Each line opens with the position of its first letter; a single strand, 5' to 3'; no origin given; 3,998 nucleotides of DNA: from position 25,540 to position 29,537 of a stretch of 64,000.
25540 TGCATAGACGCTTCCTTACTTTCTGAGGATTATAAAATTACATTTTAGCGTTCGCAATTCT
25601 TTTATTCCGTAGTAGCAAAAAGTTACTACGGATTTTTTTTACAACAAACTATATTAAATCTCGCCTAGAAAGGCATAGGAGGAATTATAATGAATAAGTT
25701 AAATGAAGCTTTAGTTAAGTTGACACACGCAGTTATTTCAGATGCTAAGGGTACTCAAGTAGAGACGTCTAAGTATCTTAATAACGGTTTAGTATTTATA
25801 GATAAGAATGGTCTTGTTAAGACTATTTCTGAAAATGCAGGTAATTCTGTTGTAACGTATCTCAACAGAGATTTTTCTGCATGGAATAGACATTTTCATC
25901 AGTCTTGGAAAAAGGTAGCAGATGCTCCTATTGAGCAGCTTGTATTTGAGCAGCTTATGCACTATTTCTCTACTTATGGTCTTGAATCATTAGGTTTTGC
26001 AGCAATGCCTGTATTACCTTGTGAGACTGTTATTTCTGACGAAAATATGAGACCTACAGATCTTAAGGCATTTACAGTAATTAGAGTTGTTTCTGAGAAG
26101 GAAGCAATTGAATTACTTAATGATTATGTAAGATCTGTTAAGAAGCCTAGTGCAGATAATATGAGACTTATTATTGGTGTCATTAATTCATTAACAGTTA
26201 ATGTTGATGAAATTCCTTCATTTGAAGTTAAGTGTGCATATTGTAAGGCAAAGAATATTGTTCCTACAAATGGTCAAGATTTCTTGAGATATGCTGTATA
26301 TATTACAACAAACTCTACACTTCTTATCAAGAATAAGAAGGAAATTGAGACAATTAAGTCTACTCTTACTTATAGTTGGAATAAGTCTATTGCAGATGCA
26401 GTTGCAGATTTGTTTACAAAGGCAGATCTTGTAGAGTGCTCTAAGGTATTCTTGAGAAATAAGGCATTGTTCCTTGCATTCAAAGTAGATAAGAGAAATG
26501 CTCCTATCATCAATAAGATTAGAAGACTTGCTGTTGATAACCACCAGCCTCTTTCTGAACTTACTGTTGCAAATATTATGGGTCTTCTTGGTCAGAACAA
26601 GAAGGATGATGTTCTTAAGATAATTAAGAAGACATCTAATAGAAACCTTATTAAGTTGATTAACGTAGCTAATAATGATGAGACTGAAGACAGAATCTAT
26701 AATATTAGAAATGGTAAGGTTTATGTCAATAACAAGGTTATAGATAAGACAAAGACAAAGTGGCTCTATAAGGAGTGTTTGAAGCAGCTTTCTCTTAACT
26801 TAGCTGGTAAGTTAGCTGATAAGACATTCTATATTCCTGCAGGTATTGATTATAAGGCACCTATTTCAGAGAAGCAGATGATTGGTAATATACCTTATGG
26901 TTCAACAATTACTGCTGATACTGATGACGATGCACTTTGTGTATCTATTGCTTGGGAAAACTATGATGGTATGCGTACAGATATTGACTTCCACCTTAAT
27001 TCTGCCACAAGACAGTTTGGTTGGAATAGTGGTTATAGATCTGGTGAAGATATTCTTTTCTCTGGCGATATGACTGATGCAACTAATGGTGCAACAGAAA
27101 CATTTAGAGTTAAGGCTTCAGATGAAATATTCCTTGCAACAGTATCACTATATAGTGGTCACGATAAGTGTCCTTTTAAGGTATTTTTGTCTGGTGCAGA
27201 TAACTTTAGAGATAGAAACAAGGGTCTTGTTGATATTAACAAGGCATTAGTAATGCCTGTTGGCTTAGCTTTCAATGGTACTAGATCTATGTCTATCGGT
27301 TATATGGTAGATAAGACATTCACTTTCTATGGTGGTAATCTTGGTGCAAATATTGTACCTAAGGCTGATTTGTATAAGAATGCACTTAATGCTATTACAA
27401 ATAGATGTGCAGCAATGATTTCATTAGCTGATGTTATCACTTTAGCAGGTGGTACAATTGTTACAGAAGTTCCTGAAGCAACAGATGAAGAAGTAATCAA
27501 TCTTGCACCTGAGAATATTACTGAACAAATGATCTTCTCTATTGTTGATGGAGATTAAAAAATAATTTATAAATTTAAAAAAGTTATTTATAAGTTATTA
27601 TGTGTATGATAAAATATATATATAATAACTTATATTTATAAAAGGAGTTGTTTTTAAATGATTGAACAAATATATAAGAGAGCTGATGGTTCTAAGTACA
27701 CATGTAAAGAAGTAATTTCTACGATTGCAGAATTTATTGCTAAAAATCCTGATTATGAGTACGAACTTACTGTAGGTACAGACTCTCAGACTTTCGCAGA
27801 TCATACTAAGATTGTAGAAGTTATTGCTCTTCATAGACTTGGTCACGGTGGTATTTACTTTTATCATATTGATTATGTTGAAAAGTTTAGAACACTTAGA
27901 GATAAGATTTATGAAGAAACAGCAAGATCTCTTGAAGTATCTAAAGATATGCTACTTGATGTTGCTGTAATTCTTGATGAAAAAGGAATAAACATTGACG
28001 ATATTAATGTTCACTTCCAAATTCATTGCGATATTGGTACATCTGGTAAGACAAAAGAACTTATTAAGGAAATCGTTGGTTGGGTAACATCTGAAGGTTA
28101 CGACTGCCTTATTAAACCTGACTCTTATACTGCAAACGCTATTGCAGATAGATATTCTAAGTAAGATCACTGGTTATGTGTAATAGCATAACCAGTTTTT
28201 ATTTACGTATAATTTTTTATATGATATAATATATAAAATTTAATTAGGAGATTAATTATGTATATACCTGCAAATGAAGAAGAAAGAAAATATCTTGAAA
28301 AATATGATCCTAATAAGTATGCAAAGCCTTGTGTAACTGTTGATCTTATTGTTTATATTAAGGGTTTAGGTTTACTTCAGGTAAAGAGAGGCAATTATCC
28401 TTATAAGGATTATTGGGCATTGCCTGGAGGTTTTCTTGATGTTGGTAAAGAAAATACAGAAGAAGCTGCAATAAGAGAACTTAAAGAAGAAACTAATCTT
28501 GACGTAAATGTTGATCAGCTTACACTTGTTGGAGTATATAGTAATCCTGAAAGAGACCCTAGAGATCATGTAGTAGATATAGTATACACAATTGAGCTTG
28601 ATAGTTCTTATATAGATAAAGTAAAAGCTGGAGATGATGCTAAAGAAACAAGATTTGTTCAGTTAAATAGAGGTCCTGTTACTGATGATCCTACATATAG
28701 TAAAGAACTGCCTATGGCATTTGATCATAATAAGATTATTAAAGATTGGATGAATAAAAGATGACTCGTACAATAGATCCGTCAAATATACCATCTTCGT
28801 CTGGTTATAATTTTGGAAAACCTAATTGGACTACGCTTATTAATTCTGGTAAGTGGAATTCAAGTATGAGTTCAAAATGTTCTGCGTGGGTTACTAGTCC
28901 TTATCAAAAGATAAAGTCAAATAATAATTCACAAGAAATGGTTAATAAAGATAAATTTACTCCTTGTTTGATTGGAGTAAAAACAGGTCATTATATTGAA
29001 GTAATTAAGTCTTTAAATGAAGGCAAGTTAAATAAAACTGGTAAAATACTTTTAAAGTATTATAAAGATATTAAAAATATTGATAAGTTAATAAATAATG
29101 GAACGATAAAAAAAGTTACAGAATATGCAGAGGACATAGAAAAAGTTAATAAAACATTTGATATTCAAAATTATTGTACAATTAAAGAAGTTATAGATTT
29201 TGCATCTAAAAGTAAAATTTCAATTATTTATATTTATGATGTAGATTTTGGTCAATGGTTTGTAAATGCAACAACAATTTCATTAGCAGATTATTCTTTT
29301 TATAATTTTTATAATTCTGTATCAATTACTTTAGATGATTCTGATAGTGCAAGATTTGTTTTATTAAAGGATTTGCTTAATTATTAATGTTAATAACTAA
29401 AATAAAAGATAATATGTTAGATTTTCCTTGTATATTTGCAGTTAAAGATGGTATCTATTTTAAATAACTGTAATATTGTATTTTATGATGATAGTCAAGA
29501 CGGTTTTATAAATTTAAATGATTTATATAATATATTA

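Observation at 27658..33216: ADP-ribose/NAD-processing gene set next to the salvage pathway: two NADAR paralogs, a Nudix hydrolase and (at 39372) Tpt1/KptA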

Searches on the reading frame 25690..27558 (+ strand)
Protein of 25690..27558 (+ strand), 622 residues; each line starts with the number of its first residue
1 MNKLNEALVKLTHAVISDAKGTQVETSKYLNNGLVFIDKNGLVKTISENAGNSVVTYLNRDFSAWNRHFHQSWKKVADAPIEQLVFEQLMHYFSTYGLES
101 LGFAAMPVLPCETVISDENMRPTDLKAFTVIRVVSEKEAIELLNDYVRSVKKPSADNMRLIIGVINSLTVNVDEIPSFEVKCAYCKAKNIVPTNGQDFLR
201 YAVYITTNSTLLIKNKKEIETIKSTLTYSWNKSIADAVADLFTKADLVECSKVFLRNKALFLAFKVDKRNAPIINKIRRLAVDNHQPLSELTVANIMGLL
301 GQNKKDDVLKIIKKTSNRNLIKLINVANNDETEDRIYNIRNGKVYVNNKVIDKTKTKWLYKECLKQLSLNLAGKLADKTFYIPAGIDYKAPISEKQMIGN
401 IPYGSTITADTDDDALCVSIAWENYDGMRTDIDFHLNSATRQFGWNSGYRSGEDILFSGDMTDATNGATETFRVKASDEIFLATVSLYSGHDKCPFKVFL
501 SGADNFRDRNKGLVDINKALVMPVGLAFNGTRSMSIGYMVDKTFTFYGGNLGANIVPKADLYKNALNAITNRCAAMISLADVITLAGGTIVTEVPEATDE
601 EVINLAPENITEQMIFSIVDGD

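Call 4: search_protein_families(library=pfam, proteins=[window:25690-27558:+], max_evalue=0.01)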
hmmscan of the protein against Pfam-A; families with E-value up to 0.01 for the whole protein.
window:25690-27558:+ (622 aa): 0 families

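Call 29: search_protein_families(library=phrogs, proteins=[window:25690-27558:+], max_evalue=0.001)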
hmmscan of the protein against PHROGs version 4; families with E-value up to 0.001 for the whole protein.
window:25690-27558:+ (622 aa): 0 families

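Call 81: search_solved_structures(query=window:25690-27558:+, max_evalue=1)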
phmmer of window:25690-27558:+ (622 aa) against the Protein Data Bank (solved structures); distinct sequences matched with E-value up to 1: 1.
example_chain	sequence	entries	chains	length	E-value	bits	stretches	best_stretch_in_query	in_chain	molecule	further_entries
4id2_A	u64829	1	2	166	0.38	12.4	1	306-427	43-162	Uncharacterized protein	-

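Call 82: search_protein_families(library=padloc, proteins=[window:25690-27558:+], max_evalue=0.001)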
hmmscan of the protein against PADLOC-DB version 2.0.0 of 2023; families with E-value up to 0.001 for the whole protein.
window:25690-27558:+ (622 aa): 0 families

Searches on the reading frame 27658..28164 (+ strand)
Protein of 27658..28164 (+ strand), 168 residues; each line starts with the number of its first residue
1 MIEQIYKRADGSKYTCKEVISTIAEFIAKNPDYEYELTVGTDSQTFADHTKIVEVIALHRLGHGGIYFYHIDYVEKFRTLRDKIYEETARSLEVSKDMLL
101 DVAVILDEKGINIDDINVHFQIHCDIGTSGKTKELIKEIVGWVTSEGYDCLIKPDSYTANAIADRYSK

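Call 3: search_protein_families(library=pfam, proteins=[window:27658-28164:+], max_evalue=0.01)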
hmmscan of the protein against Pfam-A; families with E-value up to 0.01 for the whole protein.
window:27658-28164:+ (168 aa): 2 families
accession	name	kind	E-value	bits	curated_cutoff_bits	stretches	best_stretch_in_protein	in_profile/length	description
PF04308.18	RNaseH_like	-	7.7e-47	159.3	25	1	18-168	1-145/145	Ribonuclease H-like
PF00449.26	Urease_alpha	-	0.0072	17.1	23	0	78-132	48-102/121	Urease alpha-subunit, N-terminal domain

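Call 28: search_protein_families(library=ncbifam, proteins=[window:27658-28164:+], max_evalue=0.001)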
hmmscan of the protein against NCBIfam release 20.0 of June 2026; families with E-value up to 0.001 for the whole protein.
window:27658-28164:+ (168 aa): 0 families

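Call 29: search_protein_families(library=phrogs, proteins=[window:27658-28164:+], max_evalue=0.001)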
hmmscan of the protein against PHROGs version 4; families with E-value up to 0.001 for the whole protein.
window:27658-28164:+ (168 aa): 1 family
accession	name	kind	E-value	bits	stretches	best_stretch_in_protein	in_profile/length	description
phrog_11311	-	unknown function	1.7e-06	29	1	22-165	6-143/164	-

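Call 82: search_protein_families(library=padloc, proteins=[window:27658-28164:+], max_evalue=0.001)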
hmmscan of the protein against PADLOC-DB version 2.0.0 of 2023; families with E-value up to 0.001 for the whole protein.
window:27658-28164:+ (168 aa): 0 families

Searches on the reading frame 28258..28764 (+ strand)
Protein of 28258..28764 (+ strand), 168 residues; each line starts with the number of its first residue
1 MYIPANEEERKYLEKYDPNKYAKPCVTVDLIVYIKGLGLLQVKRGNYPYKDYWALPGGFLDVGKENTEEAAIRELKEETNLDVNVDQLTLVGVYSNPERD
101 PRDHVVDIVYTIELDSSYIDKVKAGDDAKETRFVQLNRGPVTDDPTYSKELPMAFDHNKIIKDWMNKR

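Call 3: search_protein_families(library=pfam, proteins=[window:28258-28764:+], max_evalue=0.01)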
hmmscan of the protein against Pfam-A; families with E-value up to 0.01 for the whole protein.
window:28258-28764:+ (168 aa): 2 families
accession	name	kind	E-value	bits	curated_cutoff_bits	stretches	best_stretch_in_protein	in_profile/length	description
PF00293.34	NUDIX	-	1.1e-16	61.4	21.1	1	26-138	4-117/134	NUDIX domain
PF22327.2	Nudt16-like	-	0.00048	20.6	27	1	55-125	37-106/161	U8 snoRNA-decapping enzyme-like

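Call 28: search_protein_families(library=ncbifam, proteins=[window:28258-28764:+], max_evalue=0.001)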
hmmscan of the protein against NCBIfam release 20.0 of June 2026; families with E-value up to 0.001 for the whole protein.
window:28258-28764:+ (168 aa): 14 families
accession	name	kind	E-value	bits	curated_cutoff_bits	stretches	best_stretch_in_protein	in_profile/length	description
NF050029.2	TransRepNtr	equivalog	1.4e-21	77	400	1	8-162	4-150/245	ADPR responsive transcriptional repressor NtrR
NF003785.0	PRK05379.1-1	equivalog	7e-17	61.6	418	1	17-137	195-318/347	bifunctional nicotinamide-nucleotide adenylyltransferase/Nudix hydroxylase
NF003786.0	PRK05379.1-2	equivalog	7.8e-17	61.5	397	1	10-137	203-333/354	bifunctional nicotinamide-nucleotide adenylyltransferase/Nudix hydroxylase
NF003788.0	PRK05379.1-5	equivalog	9.1e-17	61.4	354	1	11-138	199-328/351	bifunctional nicotinamide-nucleotide adenylyltransferase/Nudix hydroxylase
NF003791.0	PRK05379.2-3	equivalog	5.4e-16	58.7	409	1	16-164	193-336/340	bifunctional nicotinamide-nucleotide adenylyltransferase/Nudix hydroxylase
NF003787.0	PRK05379.1-4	equivalog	9.6e-15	54.4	449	1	16-139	199-324/346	bifunctional nicotinamide-nucleotide adenylyltransferase/Nudix hydroxylase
NF003790.0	PRK05379.2-2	equivalog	3.3e-10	39.6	403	1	23-138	215-331/354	bifunctional nicotinamide mononucleotide adenylyltransferase/ADP-ribose pyrophosphatase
NF006961.0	PRK09438.1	equivalog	1.2e-07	31.3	103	1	22-92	5-72/151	dihydroneopterin triphosphate diphosphatase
NF011963.0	PRK15434.1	subfamily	2e-05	24.4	146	1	22-94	14-85/159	GDP-mannose mannosyl hydrolase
NF006530.0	PRK08999.1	equivalog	2.3e-05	23.6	245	1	31-99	13-80/315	Nudix family hydrolase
TIGR02705.1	nudix_YtkD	equivalog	6.8e-05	22.5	154.4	1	55-115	49-104/156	RNA deprotection pyrophosphohydrolase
NF041652.1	Nud_hyd_Dein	equivalog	0.0002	21.6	200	1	49-135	41-123/152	Nudix hydrolase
NF001938.0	PRK00714.1-5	equivalog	0.0007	19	116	1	50-82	44-75/172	RNA pyrophosphohydrolase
NF008044.0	PRK10776.1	equivalog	0.00098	19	148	0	51-99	31-78/130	8-oxo-dGTP diphosphatase MutT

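Call 29: search_protein_families(library=phrogs, proteins=[window:28258-28764:+], max_evalue=0.001)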
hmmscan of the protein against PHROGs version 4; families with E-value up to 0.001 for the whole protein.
window:28258-28764:+ (168 aa): 7 families
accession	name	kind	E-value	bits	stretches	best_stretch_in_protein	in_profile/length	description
phrog_1198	-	other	6e-27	96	1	6-162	19-174/253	MutT/NUDIX hydrolase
phrog_1185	-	other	1.5e-07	32.2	1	50-95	178-223/301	nudix hydrolase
phrog_395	-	other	5.2e-07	30.8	1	9-165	201-371/373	cytidyltransferase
phrog_25541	-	unknown function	8.2e-06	26.5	1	21-95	70-137/210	-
phrog_19657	-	other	7.9e-05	23.7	1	50-90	58-98/176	nudix hydrolase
phrog_9999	-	other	0.00016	22.7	1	54-105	56-107/186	nudix hydrolase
phrog_15528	-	head and packaging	0.00088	18.8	1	25-94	521-583/794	portal protein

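Call 30: search_solved_structures(query=window:28258-28764:+, max_evalue=0.001, show_alignments=2)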
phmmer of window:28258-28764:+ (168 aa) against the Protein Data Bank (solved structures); distinct sequences matched with E-value up to 0.001: 33.
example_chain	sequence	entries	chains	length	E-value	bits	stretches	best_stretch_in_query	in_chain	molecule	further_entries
2yyh_A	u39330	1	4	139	1.9e-19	73.2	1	38-165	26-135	8-OXO-dGTPase domain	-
2fml_A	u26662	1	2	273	4.1e-19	72.2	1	18-138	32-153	MutT/nudix family protein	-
2qjt_B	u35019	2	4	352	3.2e-14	56.2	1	23-137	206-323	Nicotinamide-nucleotide adenylyltransferase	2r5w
3gz8_A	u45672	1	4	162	8.6e-14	54.8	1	9-115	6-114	MutT/nudix family protein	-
3gz5_A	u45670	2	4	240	3.4e-13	52.9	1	9-115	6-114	MutT/nudix family protein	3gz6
3i9x_A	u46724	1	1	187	3.5e-13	52.8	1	52-162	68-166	mutT/nudix family protein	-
2qjo_A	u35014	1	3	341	2.3e-10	43.6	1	12-157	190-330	Bifunctional NMN adenylyltransferase/Nudix hydrolase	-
5bs6_A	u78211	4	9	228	4.7e-06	29.7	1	37-120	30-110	transcriptional regulator AraR | transcriptional factor AraR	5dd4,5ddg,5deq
3smd_A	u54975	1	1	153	7.9e-06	28.9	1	46-97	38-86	MutT/NUDIX family protein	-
3id9_A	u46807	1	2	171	1.4e-05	28.1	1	50-102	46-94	MutT/NUDIX family protein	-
6ypb_A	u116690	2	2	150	1.7e-05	27.8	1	31-106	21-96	Geranyl diphosphate phosphohydrolase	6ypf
3q1p_A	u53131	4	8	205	2.8e-05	27.1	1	21-133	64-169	Phosphohydrolase (MutT/nudix family protein)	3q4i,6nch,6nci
9t4c_A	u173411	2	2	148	3.5e-05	26.8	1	46-125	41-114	Diphosphoinositol polyphosphate phosphohydrolase 1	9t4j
9t4f_A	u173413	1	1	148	4.8e-05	26.4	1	46-125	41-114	Diphosphoinositol polyphosphate phosphohydrolase 1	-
9t4m_A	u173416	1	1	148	4.8e-05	26.4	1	46-125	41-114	Diphosphoinositol polyphosphate phosphohydrolase 1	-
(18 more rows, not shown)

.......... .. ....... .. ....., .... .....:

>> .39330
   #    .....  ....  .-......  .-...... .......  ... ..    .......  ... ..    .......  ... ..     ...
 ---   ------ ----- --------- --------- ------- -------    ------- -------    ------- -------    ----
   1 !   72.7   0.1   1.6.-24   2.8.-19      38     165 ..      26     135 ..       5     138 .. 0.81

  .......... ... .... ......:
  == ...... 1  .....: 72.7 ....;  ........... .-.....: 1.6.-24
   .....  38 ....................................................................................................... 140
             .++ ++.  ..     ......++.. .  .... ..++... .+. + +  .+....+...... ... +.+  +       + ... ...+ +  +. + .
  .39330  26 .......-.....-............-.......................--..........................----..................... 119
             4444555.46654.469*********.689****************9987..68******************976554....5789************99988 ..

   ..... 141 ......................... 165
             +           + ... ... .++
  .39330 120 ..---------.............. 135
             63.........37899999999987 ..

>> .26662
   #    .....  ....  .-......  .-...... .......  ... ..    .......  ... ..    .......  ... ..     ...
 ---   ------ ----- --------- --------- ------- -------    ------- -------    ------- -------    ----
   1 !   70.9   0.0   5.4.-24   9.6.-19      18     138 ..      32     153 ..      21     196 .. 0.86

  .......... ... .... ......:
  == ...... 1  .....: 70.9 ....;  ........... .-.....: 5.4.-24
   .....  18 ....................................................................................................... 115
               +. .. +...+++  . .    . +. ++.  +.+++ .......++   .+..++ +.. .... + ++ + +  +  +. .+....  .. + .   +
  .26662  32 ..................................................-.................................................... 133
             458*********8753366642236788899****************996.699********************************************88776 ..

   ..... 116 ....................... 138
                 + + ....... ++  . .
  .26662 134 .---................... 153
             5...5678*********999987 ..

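Call 82: search_protein_families(library=padloc, proteins=[window:28258-28764:+], max_evalue=0.001)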
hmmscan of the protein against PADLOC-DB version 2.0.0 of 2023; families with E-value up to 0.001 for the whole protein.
window:28258-28764:+ (168 aa): 1 family
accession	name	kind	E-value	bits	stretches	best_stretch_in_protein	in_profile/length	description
PDLC04899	PDC-S07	-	7.1e-07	26.9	1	39-92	20-73/135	-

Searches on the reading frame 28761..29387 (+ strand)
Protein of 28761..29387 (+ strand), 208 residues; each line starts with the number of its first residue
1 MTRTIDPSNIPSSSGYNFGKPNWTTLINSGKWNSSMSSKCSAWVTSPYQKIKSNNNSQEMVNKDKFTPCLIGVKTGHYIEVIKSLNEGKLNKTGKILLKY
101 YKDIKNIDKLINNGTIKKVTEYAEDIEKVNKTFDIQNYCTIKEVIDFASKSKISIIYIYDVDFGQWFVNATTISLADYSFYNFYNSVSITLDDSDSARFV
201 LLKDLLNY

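Call 3: search_protein_families(library=pfam, proteins=[window:28761-29387:+], max_evalue=0.01)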
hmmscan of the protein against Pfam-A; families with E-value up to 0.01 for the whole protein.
window:28761-29387:+ (208 aa): 0 families

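Call 29: search_protein_families(library=phrogs, proteins=[window:28761-29387:+], max_evalue=0.001)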
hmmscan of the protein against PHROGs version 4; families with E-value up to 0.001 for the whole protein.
window:28761-29387:+ (208 aa): 1 family
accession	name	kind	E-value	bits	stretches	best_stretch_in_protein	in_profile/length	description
phrog_1987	-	unknown function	6.8e-07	30.7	1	67-171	3-117/128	-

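Call 76: search_protein_families(library=ncbifam, proteins=[window:28761-29387:+], max_evalue=0.001)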
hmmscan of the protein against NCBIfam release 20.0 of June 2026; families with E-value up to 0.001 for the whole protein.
window:28761-29387:+ (208 aa): 0 families

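Call 82: search_protein_families(library=padloc, proteins=[window:28761-29387:+], max_evalue=0.001)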
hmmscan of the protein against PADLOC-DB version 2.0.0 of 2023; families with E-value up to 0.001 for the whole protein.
window:28761-29387:+ (208 aa): 0 families
